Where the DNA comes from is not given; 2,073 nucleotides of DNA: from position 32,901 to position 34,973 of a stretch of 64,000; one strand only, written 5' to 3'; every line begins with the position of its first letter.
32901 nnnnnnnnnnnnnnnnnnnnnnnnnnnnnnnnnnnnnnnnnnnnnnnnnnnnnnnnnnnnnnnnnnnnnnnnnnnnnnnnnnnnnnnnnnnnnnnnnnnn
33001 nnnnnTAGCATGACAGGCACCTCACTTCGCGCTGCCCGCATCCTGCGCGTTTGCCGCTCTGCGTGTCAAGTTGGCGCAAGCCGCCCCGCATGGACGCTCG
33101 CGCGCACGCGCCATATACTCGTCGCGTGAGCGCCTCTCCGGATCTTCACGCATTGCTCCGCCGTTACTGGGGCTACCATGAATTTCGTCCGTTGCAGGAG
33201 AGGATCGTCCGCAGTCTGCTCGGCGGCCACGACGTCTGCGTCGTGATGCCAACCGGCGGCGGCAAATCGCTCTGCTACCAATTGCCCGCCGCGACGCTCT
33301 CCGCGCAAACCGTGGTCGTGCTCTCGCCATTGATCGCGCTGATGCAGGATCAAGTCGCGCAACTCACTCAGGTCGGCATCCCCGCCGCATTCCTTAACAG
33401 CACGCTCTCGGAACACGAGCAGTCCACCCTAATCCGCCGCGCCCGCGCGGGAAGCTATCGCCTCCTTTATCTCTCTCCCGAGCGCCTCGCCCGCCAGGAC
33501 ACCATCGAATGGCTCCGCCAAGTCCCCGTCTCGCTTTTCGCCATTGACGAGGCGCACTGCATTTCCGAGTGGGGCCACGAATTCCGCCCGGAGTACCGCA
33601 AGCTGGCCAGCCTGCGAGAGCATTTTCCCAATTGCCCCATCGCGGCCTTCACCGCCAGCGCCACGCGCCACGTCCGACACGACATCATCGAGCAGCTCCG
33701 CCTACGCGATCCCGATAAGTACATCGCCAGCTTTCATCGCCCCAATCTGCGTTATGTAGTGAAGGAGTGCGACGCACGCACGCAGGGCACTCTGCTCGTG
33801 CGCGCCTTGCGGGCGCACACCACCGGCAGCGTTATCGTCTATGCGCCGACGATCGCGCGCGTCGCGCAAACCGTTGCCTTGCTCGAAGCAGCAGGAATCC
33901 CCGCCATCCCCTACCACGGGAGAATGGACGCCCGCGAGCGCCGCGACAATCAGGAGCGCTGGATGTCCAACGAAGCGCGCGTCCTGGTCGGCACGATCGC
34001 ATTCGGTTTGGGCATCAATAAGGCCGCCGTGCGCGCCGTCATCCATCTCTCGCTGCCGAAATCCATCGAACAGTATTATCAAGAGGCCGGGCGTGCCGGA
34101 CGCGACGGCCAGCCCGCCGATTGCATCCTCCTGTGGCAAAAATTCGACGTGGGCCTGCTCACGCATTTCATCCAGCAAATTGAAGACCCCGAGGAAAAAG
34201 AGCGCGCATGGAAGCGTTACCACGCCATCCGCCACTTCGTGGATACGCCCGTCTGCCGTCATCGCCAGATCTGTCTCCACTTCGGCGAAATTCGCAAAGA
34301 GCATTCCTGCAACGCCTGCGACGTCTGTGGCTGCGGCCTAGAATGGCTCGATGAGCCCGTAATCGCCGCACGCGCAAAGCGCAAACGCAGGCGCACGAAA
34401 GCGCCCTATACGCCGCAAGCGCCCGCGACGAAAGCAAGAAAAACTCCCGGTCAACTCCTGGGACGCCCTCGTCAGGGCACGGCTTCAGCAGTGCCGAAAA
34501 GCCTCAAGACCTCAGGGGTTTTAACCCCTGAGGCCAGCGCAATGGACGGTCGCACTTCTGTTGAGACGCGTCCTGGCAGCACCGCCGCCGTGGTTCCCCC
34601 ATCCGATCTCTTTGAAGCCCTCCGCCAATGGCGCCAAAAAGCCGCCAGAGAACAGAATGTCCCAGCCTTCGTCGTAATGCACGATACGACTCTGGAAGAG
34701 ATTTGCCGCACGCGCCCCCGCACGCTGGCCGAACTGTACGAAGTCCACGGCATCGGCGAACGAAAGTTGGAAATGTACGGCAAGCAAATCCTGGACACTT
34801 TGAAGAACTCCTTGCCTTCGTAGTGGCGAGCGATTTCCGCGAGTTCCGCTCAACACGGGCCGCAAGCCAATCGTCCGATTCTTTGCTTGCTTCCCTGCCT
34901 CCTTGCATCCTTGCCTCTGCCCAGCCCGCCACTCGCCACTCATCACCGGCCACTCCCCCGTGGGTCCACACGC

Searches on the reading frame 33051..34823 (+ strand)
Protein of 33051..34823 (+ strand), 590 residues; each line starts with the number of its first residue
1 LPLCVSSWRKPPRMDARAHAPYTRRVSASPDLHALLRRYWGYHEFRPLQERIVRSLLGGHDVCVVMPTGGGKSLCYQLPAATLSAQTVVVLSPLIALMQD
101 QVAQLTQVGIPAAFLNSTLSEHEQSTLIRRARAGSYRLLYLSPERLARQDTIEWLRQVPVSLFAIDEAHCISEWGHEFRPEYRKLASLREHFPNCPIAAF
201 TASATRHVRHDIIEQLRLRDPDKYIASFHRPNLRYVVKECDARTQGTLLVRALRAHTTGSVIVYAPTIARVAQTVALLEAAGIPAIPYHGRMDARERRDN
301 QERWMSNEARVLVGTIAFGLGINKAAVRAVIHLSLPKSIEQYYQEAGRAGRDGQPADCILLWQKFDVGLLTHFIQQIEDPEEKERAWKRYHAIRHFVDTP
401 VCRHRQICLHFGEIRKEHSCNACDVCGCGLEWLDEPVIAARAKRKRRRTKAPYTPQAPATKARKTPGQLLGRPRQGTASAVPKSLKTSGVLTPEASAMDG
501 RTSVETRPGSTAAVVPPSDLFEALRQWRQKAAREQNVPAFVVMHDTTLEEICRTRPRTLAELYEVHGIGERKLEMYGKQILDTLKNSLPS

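Call 3: search_protein_families(library=pfam, proteins=[window:33051-34823:+], max_evalue=1)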
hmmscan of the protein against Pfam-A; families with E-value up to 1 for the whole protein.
window:33051-34823:+ (590 aa): 6 families
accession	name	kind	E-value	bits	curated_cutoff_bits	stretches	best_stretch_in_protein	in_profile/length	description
PF00270.35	DEAD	-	7.6e-30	104.3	26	1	46-208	1-164/167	DEAD/DEAH box helicase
PF00570.28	HRDC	-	8.4e-24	83.8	23.8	1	519-583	3-67/68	HRDC domain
PF00271.37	Helicase_C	-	2.1e-23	83.1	23.5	1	249-353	6-110/110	Helicase conserved C-terminal domain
PF16124.10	RecQ_Zn_bind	-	3.5e-11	44.1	25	1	366-426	3-65/66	RecQ zinc-binding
PF04851.21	ResIII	-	7.5e-07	29.6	22.5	1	44-202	3-160/164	Type III restriction enzyme, res subunit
PF05127.21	NAT10_TcmA_helicase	-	0.079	13.3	22.7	0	69-171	7-101/176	RNA cytidine acetyltransferase NAT10/TcmA, helicase domain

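Call 43: find_related_loci(query=window:33090-34823:+, collection=metagenome_contigs, flank=10000)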
Query window:33090-34823:+ (577 aa) in metagenome_contigs; peptide patterns used: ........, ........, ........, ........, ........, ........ (x = any residue, [..] = any of these).
600 stretches matched a pattern (row limit reached: there are more); 599 encode a relative of the query (tblastn E <= 1e-3); the best 80 are kept; 80 distinct loci.
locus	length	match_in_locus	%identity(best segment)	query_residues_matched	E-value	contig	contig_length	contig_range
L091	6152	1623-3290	85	1-577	0e+0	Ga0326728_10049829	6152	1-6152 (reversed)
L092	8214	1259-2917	64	18-572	0e+0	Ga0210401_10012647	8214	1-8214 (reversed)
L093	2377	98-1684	62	9-572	0e+0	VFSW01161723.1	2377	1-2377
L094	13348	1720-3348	62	1-573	0e+0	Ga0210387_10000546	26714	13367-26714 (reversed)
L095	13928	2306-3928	61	1-571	0e+0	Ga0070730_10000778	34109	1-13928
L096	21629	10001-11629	62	16-573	0e+0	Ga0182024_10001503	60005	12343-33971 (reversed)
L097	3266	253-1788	62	14-573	0e+0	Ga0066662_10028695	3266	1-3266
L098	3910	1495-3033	61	9-571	0e+0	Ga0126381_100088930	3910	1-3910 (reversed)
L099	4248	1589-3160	62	9-571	0e+0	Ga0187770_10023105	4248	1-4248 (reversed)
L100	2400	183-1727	61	9-573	0e+0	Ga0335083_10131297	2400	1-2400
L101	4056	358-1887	60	9-572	0e+0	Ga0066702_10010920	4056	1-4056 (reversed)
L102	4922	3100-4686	60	1-572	0e+0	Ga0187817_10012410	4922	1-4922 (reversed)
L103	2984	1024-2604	60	9-577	0e+0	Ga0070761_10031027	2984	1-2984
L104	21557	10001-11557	61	9-572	0e+0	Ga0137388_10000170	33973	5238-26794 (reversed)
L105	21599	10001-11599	59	5-573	0e+0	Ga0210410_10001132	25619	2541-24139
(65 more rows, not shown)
